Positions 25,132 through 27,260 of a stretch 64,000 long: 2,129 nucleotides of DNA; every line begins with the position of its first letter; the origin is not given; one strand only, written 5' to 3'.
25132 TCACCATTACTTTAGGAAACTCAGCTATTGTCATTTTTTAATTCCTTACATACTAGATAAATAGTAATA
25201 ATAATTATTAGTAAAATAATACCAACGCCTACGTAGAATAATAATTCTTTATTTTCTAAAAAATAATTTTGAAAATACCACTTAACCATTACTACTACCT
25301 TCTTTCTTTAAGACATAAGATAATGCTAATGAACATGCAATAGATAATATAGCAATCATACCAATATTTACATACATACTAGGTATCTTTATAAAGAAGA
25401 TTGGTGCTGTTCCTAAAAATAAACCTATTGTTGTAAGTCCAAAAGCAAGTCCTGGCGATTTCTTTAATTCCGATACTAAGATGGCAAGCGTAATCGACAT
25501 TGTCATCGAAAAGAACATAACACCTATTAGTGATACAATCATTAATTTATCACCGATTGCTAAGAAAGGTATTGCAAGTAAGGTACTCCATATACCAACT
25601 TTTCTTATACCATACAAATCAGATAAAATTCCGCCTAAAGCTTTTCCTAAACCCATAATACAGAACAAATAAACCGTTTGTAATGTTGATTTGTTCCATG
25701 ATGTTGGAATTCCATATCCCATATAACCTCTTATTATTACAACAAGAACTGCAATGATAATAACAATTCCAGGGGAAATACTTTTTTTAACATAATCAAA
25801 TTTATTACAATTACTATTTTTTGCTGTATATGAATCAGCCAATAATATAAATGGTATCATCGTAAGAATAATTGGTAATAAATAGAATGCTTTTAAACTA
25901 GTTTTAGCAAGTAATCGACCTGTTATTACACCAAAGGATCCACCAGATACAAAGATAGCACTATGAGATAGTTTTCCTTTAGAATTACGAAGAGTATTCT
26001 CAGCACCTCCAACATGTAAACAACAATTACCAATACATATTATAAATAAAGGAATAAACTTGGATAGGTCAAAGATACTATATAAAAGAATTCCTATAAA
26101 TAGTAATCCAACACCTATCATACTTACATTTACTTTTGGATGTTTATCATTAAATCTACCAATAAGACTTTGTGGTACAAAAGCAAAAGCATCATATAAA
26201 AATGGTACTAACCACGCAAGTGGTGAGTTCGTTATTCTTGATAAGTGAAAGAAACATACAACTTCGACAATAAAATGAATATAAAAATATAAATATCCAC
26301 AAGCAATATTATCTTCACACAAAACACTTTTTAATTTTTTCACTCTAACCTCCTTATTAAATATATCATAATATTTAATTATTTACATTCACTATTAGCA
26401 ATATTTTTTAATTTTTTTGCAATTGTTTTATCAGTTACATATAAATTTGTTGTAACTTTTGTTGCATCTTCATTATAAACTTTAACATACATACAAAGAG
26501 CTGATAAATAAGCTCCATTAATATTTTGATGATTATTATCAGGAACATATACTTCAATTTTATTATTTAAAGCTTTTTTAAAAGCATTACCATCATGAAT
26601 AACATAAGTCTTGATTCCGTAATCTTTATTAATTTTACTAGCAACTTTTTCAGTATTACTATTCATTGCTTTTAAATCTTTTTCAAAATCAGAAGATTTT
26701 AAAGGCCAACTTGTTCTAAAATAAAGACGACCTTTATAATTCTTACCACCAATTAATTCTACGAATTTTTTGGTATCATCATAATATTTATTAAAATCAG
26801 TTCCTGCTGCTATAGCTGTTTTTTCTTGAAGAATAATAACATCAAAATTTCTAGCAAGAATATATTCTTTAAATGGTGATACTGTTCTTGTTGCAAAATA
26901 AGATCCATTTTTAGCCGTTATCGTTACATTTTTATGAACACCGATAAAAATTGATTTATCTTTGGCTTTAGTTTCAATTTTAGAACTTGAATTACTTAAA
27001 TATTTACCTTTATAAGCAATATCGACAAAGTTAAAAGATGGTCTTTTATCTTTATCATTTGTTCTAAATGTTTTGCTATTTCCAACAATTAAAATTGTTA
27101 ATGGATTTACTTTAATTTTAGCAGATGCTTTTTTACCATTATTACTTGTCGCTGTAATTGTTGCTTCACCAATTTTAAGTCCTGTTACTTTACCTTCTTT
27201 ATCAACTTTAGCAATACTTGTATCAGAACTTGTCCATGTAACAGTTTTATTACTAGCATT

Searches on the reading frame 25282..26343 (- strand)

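Call 45: search_protein_families(library=pfam, proteins=[window:25282-26343:-], max_evalue=0.001)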
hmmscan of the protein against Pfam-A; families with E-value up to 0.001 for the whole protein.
window:25282-26343:- (353 aa): 0 families

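Call 47: search_protein_families(library=pfam, proteins=[window:25282-26343:-], max_evalue=1)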
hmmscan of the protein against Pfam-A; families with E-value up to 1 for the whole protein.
window:25282-26343:- (353 aa): 1 family
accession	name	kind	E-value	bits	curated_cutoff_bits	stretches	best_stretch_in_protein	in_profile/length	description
PF07690.21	MFS_1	-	0.027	13.8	33.4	2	219-339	35-166/347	Major Facilitator Superfamily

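Call 49: search_protein_families(library=ncbifam, proteins=[window:25282-26343:-], max_evalue=0.1)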
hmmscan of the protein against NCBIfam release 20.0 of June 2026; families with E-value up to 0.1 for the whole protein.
window:25282-26343:- (353 aa): 0 families

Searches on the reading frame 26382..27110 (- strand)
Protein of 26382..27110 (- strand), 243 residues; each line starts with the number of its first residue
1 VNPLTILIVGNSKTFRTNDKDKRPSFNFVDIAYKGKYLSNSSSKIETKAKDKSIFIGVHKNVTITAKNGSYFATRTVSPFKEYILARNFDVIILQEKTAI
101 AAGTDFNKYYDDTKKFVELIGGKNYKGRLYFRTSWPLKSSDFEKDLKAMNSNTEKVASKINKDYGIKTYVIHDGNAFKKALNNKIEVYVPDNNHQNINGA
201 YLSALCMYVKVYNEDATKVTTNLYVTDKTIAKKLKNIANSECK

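Call 47: search_protein_families(library=pfam, proteins=[window:26382-27110:-], max_evalue=1)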
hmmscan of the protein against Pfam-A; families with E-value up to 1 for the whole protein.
seq(243 aa): 0 families

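Call 48: search_solved_structures(query=window:26382-27110:-, max_evalue=10, show_alignments=2)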
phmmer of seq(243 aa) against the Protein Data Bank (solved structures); distinct sequences matched with E-value up to 10: 1.
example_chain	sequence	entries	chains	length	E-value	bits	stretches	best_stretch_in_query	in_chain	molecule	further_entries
3ui3_A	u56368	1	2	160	0.1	15.4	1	74-150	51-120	Immunoglobulin G-binding protein G, Virulence-associated protein D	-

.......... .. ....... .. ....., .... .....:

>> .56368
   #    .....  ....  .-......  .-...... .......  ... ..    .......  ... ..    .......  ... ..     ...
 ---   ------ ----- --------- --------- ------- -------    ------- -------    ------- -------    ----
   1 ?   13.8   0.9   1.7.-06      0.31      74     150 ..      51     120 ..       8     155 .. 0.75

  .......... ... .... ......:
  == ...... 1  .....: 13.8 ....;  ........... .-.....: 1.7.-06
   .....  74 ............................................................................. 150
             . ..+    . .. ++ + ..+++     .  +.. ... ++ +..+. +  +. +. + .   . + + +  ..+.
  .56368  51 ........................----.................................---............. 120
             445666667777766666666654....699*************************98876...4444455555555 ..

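Call 49: search_protein_families(library=ncbifam, proteins=[window:26382-27110:-], max_evalue=0.1)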
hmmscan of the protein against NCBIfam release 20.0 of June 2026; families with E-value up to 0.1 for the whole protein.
seq(243 aa): 0 families

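Call 78: find_homologous_proteins(query=window:26382-27110:-)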
Query seq(243 aa) (243 aa): 1 proteins with E <= 0.001 among 274 candidates.
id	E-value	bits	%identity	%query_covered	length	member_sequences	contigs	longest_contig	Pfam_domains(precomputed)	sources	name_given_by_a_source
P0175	3.0e-6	45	86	12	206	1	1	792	PF09823.16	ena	-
